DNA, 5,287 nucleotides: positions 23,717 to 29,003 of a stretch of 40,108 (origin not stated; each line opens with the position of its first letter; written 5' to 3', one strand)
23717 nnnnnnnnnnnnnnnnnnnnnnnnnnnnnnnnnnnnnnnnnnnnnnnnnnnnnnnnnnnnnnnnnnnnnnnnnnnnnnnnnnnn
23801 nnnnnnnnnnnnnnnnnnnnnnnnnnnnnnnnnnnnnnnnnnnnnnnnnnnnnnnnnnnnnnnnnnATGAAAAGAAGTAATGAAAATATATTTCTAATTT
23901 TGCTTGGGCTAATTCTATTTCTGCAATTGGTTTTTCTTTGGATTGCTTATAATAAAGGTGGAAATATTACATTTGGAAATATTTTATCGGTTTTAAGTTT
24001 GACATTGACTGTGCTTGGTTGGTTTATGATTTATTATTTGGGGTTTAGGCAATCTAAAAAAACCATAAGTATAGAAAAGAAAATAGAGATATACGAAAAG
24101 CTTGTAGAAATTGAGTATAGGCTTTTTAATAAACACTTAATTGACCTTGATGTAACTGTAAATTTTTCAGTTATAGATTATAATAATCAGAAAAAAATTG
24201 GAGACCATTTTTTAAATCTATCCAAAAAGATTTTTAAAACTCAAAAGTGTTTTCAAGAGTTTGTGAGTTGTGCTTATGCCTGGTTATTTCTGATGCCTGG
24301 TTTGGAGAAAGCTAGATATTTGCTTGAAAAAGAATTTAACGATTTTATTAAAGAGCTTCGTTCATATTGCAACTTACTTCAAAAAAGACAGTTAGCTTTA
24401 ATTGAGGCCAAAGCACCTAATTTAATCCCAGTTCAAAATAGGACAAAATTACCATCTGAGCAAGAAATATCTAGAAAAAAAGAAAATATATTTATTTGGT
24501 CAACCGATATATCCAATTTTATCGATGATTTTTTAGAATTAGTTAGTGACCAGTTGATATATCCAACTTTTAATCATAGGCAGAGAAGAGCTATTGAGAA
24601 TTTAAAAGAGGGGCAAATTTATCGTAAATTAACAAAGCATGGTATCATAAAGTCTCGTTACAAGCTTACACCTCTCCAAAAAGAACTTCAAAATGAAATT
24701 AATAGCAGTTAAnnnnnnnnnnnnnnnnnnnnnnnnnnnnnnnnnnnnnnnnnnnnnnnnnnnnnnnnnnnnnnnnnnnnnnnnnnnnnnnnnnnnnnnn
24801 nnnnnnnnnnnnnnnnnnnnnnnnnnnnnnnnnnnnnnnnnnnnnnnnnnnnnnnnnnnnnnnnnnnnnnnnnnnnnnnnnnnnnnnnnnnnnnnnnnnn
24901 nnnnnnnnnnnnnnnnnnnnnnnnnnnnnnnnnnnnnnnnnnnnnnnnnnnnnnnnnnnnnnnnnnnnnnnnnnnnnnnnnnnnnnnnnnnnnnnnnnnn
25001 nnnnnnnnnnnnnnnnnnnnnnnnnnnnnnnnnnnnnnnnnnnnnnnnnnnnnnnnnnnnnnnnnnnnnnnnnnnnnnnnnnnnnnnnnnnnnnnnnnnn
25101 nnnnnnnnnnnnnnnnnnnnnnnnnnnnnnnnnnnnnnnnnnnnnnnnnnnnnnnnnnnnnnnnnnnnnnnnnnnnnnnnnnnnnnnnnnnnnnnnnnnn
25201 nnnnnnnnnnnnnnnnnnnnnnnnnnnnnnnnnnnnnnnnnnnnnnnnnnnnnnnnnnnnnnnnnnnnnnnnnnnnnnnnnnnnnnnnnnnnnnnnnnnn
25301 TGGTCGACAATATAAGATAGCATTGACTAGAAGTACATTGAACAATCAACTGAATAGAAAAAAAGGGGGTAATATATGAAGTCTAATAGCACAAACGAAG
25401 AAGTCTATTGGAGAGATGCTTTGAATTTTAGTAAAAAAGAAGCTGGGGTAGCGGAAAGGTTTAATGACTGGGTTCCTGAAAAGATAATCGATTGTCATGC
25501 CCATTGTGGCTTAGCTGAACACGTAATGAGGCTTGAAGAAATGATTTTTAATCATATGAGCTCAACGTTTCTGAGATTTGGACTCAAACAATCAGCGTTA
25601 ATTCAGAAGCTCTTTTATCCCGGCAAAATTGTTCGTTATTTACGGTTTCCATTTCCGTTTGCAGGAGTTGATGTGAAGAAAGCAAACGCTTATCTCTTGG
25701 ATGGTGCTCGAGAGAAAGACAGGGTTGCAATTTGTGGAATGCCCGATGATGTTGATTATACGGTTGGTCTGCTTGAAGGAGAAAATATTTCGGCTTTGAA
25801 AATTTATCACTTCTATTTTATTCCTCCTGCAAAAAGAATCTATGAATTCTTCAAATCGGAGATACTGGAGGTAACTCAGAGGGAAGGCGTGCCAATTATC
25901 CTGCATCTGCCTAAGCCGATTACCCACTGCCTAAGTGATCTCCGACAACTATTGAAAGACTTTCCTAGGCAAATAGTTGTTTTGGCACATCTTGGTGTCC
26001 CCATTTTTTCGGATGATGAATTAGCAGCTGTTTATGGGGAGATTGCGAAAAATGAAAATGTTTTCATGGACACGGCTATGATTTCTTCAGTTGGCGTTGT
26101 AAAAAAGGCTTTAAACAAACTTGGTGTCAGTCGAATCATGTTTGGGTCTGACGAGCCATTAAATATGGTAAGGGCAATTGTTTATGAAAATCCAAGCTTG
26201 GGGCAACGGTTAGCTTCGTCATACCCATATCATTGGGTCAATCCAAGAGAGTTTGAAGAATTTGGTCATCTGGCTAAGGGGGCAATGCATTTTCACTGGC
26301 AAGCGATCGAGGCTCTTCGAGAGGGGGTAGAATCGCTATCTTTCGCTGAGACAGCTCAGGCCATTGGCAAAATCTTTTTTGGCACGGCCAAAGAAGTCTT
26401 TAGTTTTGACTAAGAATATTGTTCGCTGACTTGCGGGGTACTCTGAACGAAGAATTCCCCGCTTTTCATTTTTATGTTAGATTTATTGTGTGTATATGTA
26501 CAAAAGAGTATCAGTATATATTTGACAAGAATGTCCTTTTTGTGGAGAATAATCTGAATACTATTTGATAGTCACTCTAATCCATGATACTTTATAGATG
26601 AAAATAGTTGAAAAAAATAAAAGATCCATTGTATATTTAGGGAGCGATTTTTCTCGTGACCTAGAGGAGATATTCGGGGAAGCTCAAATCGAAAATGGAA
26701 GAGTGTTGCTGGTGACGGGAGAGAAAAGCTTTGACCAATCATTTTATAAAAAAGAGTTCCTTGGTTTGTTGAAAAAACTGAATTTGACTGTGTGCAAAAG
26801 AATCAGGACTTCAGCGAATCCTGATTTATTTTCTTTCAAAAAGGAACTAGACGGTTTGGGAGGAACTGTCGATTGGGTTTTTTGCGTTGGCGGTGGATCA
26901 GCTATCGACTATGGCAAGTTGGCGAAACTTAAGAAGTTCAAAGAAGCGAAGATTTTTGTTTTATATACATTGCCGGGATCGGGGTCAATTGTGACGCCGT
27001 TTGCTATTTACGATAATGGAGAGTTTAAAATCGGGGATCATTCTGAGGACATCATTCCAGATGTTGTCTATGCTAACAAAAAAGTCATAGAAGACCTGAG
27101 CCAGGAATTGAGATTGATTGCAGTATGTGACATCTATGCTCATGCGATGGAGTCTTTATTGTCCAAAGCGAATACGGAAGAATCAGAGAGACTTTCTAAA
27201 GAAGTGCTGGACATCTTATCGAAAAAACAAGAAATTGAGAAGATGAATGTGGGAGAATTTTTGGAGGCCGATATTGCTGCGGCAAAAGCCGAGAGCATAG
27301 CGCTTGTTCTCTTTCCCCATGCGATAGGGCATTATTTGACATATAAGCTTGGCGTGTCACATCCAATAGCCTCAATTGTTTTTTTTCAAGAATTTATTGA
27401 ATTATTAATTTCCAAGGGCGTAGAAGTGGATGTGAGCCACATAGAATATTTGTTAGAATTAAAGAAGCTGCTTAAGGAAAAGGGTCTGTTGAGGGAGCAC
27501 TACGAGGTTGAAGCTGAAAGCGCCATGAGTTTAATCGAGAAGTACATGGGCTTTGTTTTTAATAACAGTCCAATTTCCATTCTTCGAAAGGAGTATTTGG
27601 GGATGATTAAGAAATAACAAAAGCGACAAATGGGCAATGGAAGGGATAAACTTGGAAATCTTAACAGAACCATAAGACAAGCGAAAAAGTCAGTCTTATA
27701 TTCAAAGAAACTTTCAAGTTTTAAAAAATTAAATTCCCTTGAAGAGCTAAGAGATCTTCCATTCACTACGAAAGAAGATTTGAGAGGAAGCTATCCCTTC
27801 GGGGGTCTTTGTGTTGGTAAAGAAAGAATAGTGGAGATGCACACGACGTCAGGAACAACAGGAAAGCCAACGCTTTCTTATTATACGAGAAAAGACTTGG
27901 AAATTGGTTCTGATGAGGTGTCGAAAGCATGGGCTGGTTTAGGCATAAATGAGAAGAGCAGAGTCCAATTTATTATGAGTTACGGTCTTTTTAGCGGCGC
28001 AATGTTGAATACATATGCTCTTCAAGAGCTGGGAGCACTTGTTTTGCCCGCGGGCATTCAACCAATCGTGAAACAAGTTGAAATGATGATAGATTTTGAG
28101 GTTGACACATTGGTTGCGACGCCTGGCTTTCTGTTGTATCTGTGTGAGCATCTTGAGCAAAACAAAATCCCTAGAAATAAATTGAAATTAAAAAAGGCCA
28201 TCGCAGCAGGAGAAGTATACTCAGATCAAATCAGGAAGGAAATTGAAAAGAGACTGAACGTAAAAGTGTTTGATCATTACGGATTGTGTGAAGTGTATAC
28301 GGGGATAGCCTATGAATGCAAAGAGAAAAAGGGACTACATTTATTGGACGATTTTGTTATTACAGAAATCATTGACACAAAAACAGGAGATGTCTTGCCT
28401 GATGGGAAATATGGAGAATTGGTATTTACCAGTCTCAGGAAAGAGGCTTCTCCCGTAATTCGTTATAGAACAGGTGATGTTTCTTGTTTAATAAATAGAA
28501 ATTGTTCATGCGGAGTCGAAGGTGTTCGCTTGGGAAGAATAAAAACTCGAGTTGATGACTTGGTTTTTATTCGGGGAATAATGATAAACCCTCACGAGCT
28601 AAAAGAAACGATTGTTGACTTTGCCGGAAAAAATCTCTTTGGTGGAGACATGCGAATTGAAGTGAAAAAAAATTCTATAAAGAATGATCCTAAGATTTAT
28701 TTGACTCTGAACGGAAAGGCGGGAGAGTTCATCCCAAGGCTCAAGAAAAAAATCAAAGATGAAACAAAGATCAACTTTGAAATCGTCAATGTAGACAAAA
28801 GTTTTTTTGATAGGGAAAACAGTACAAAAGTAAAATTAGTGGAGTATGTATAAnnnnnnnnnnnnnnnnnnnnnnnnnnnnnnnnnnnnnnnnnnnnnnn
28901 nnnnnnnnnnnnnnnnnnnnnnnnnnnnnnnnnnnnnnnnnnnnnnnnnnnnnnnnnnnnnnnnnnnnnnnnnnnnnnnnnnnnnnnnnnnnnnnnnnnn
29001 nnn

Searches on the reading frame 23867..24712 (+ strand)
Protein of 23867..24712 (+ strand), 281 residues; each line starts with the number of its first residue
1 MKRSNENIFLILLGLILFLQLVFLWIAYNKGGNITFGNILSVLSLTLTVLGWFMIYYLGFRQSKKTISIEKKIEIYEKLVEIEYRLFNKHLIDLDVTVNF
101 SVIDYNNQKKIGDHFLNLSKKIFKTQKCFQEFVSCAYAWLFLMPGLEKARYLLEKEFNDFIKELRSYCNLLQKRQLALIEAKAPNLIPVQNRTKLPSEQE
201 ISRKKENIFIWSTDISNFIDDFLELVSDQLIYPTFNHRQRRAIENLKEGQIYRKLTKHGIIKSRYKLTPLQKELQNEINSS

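Call 9: search_protein_families(library=pfam, proteins=[window:23867-24712:+])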
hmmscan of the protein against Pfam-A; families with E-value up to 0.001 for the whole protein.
window:23867-24712:+ (281 aa): 1 family
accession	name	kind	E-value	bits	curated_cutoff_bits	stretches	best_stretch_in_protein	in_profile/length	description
PF00244.26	14-3-3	-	0.001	19.2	33.2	0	63-112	130-180/223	14-3-3 protein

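Call 16: search_protein_families(library=pfam, proteins=[window:23867-24712:+], max_evalue=0.1)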
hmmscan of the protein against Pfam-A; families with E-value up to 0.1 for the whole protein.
window:23867-24712:+ (281 aa): 1 family
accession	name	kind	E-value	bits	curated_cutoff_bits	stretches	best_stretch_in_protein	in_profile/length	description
PF00244.26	14-3-3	-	0.001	19.2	33.2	0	63-112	130-180/223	14-3-3 protein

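Call 82: search_protein_families(library=padloc, proteins=[window:23867-24712:+], max_evalue=0.00001)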
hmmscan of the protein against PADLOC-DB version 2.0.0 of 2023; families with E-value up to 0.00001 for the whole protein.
window:23867-24712:+ (281 aa): 0 families

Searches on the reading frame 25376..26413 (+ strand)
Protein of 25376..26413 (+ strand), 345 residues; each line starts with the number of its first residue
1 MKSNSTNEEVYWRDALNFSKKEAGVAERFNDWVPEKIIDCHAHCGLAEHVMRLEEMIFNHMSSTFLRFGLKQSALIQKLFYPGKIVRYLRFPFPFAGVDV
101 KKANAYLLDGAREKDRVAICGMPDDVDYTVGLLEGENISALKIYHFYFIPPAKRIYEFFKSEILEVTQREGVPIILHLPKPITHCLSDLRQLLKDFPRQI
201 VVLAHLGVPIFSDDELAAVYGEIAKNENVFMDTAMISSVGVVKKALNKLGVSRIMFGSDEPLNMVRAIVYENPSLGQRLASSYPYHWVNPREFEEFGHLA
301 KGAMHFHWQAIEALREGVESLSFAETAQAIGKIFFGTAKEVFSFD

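Call 10: search_protein_families(library=pfam, proteins=[window:25376-26413:+])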
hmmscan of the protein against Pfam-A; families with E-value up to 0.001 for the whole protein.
window:25376-26413:+ (345 aa): 1 family
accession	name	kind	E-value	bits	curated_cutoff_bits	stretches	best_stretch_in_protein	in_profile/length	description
PF04909.20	Amidohydro_2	-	4.1e-11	43.6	26.4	1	146-269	112-256/289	Amidohydrolase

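Call 81: search_protein_families(library=ncbifam, proteins=[window:25376-26413:+], max_evalue=0.00001)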
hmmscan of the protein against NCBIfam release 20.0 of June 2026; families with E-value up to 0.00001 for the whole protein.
window:25376-26413:+ (345 aa): 0 families

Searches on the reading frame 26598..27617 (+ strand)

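Call 10: search_protein_families(library=pfam, proteins=[window:26598-27617:+])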
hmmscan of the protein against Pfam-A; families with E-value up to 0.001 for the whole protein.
window:26598-27617:+ (339 aa): 1 family
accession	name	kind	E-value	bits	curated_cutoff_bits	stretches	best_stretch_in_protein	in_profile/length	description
PF00465.25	Fe-ADH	-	3e-11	43.7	31.3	1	20-158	12-165/168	Iron-containing alcohol dehydrogenase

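Call 81: search_protein_families(library=ncbifam, proteins=[window:26598-27617:+], max_evalue=0.00001)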
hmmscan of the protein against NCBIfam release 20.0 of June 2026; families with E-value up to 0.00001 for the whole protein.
window:26598-27617:+ (339 aa): 3 families
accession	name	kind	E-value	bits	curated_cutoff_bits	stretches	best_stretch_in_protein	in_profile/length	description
TIGR03405.1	Phn_Fe-ADH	equivalog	1.4e-10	40.5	423.7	0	121-259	131-277/355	iron-containing alcohol dehydrogenase PsrA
NF010378.0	PRK13805.1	equivalog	1.7e-09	36.1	951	1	114-258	592-745/872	bifunctional acetaldehyde-CoA/alcohol dehydrogenase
NF041833.1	Fe_ADH_ErcA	equivalog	2.6e-09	36.7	550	1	32-268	29-289/382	alcohol dehydrogenase-like regulatory protein ErcA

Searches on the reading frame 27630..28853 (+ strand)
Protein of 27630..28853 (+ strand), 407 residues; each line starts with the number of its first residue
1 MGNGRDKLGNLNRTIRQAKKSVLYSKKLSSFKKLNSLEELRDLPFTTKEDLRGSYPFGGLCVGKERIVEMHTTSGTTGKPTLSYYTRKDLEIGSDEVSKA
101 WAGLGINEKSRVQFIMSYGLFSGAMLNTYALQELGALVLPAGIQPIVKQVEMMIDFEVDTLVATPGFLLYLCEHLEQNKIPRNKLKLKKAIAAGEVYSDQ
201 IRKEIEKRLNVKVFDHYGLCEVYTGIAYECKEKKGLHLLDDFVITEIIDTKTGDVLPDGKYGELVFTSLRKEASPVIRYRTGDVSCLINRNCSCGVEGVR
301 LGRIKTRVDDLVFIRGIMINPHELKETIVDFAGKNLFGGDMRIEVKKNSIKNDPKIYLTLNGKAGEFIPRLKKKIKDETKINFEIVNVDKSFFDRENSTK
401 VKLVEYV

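Call 10: search_protein_families(library=pfam, proteins=[window:27630-28853:+])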
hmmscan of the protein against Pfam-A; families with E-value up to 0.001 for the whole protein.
window:27630-28853:+ (407 aa): 2 families
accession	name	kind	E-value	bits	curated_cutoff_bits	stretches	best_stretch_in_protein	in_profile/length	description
PF00501.34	AMP-binding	-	1.2e-11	44.5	29.9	1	64-266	161-374/384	AMP-binding enzyme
PF04443.18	LuxE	-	0.00035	20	24.9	1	199-306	262-376/391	Acyl-protein synthetase, LuxE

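Call 81: search_protein_families(library=ncbifam, proteins=[window:27630-28853:+], max_evalue=0.00001)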
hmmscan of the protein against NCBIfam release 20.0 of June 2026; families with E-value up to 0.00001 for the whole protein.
window:27630-28853:+ (407 aa): 10 families
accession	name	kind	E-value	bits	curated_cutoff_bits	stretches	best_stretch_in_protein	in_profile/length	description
NF041878.1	paak_haloarch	equivalog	5.3e-85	285.6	700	1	13-352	23-366/427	phenylacetate--CoA ligase PaaK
TIGR02155.1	PA_CoA_ligase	equivalog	4.3e-78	262.7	646.3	1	32-361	42-367/422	phenylacetate--CoA ligase PaaK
NF045666.1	DVU1553_fam_AMP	equivalog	2.1e-62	211.1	300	1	7-308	27-331/331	DVU_1553 family AMP-dependent CoA ligase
NF053551.1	FlxY_rubin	equivalog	2.8e-52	177.9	520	1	24-391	35-403/424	flexirubin biosynthesis putative acyl-CoA ligase FlxY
NF041217.1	BagE_FevW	exception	1.2e-36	126.6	800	1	11-297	21-301/424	bagremycin/ferroverdin synthetase BagE/FevW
TIGR03335.1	F390_ftsA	equivalog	2.4e-31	108.9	458.7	1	29-349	45-370/445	coenzyme F390 synthetase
TIGR02304.1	aden_form_hyp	equivalog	6.2e-12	45.2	251.9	1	145-313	175-331/430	F390 synthetase-related protein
NF004837.0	PRK06187.1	subfamily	2.7e-08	32.5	476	1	65-234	170-335/531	long-chain-fatty-acid--CoA ligase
TIGR01733.1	AA-adenyl-dom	subfamily_domain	3.4e-07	29.4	317.4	1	71-232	126-284/409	amino acid adenylation domain-containing protein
NF041596.1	fum_diaprop_lig_DdaG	equivalog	2.3e-06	26.9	700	1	17-284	9-270/390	fumarate--(S)-2,3-diaminopropanoate ligase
